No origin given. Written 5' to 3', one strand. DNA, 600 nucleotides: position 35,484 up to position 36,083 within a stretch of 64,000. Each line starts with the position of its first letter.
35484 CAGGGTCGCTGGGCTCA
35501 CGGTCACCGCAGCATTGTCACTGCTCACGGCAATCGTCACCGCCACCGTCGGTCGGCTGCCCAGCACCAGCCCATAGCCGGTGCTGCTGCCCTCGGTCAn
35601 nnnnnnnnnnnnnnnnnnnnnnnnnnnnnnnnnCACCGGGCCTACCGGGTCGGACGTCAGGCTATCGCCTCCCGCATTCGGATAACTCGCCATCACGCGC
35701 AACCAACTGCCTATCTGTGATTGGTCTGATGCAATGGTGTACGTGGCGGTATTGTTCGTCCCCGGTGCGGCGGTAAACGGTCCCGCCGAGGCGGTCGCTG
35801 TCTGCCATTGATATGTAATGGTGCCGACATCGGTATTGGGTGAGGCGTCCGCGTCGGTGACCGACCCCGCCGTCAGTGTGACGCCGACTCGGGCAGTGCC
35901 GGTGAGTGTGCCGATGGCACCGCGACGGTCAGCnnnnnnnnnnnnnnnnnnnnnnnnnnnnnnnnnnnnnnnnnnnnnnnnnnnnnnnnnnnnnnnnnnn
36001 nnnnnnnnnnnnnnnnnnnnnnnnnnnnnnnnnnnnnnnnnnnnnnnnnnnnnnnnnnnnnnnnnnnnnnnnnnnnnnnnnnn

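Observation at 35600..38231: Shared ~750-aa Cys-containing N-terminal region plus two Ig-like modules present in giant genes A and C but absent from B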

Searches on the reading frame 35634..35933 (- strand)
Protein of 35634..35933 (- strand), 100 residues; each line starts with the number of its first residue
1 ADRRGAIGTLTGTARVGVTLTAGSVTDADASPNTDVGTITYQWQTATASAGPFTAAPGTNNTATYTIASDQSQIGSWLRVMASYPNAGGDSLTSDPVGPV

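Call 77: search_solved_structures(query=A5, max_evalue=1, show_alignments=2)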
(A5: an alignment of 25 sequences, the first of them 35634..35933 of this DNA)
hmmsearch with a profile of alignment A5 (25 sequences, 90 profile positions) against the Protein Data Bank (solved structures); distinct sequences matched with E-value up to 1: 22.
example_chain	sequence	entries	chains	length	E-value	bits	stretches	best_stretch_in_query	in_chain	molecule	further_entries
9c2d_S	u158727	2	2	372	3.9e-14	56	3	10-84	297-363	Tail protein | Putative tail protein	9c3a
9ncf_S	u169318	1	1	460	4.7e-13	52.5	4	7-89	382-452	Immunoglobulin-like domain protein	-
5lxk_A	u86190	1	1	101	1.3e-07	35.1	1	6-87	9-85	Decoration protein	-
8zvi_a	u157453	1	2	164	4.6e-07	33.3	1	6-86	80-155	Decoration protein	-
8gl6_D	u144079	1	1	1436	1.9e-06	31.3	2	27-68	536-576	RemA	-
5vf3_Z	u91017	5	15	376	8.2e-06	29.3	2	8-85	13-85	Highly immunogenic outer capsid protein | Hoc, highly immunogenic outer capsid protein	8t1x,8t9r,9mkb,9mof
9d7z_J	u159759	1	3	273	3.3e-05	27.3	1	13-84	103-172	Ig-like domain-containing protein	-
4dix_A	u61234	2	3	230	9.9e-05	25.8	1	5-75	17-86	Plectin-related protein | Stomatal closure-related actin-binding protein 1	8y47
6nz0_Z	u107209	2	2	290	0.07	16.7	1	24-82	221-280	Dyslexia-associated protein KIAA0319-like protein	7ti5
9occ_A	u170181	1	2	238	0.081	16.5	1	11-72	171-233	Putative neck whiskers protein gp24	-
7e72_E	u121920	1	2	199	0.26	14.9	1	21-85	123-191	Angiopoietin-1 receptor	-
2yrl_A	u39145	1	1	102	0.28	14.8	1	24-66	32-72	KIAA1837 protein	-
2dmk_A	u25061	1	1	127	0.3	14.6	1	40-81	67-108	midline 2 isoform 2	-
8tg9_A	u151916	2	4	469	0.35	14.4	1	11-73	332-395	Atrial natriuretic peptide receptor 1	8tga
5utk_A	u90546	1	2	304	0.6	13.7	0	21-85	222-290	Angiopoietin-1 receptor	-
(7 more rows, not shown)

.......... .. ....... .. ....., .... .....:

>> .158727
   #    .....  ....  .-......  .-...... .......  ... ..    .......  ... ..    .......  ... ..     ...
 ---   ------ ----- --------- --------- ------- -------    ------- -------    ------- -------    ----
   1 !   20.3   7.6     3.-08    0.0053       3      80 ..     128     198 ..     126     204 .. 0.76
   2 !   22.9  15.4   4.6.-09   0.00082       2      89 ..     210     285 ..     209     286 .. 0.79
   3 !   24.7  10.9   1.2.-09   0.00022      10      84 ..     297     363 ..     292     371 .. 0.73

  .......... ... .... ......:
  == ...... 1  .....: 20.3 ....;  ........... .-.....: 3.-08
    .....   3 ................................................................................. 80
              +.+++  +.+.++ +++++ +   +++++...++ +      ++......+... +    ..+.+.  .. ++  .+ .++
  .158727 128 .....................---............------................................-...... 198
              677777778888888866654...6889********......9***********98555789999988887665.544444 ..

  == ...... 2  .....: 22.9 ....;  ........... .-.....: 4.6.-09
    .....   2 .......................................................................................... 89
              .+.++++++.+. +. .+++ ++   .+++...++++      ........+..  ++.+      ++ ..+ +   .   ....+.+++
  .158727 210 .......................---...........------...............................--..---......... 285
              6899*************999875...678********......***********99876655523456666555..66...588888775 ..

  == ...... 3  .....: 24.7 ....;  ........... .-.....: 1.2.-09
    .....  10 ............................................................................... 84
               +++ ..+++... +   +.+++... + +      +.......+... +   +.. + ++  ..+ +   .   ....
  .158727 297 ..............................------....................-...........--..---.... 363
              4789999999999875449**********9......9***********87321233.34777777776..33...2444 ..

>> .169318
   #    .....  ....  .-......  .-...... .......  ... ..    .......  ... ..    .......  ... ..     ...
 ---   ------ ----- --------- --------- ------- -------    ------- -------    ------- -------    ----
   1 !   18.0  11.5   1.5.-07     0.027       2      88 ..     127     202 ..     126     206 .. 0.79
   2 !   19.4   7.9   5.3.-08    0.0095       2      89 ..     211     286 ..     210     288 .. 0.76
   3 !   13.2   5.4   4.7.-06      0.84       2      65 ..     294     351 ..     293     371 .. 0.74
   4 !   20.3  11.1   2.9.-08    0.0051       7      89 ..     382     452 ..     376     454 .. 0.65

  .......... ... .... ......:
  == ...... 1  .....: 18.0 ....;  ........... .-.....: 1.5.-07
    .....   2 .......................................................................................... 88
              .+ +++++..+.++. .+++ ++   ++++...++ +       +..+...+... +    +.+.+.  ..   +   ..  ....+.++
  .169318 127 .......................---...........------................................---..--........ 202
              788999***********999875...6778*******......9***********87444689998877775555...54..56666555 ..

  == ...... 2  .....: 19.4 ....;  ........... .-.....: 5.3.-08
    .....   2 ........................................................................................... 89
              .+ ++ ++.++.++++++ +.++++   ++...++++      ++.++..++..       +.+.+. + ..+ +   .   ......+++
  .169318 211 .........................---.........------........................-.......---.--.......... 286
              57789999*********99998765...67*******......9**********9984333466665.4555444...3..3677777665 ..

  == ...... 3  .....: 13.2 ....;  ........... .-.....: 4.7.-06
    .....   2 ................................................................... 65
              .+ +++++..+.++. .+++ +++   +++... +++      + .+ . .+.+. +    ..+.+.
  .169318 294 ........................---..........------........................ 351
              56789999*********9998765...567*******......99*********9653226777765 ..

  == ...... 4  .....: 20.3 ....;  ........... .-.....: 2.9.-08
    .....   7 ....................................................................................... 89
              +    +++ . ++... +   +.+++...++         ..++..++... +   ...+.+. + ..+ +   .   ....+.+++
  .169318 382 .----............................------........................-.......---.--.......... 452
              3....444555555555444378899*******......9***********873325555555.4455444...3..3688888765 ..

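Call 78: search_protein_families(library=pfam, alignment_id=A5, max_evalue=0.1)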
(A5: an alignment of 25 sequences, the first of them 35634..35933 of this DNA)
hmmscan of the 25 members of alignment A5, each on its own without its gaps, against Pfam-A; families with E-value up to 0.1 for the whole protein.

A. member 1, window:35634-35933:- (100 aa): 0 families

B. families by the number of members that match (of 25 scanned): 19 families
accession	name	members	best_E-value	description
PF23197.1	IG_AIR9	12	1.6e-06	AIR9 A9 domain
PF16709.11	SCAB-Ig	7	1.5e-07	Ig domain of plant-specific actin-binding protein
PF19081.6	Ig_7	4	2.1e-09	Ig-like domain CHU_C associated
PF13927.12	Ig_3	4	0.00017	Immunoglobulin domain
PF13573.12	SprB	2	6.7e-08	SprB repeat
PF07504.19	FTP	2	0.0045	Fungalysin/Thermolysin Propeptide Motif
PF13895.12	Ig_2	2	0.0056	Immunoglobulin domain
PF17963.7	Big_9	2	0.011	Bacterial Ig domain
PF16570.11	GramPos_pilinD3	2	0.019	Gram-positive pilin backbone subunit 3, Cna-B-like domain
PF02246.21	B1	1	0.0052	Protein L b1 domain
PF17845.7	FbpC_C_terminal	1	0.0073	FbpC C-terminal regulatory nucleotide binding domain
PF16640.11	Big_3_5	1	0.016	Bacterial Ig-like domain (group 3)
PF22352.2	K319L-like_PKD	1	0.028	K319L-like, PKD domain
PF24058.1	DUF7359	1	0.031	Domain of unknown function (DUF7359)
PF03689.21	Nepo_coat_N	1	0.041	Nepovirus coat protein, N-terminal domain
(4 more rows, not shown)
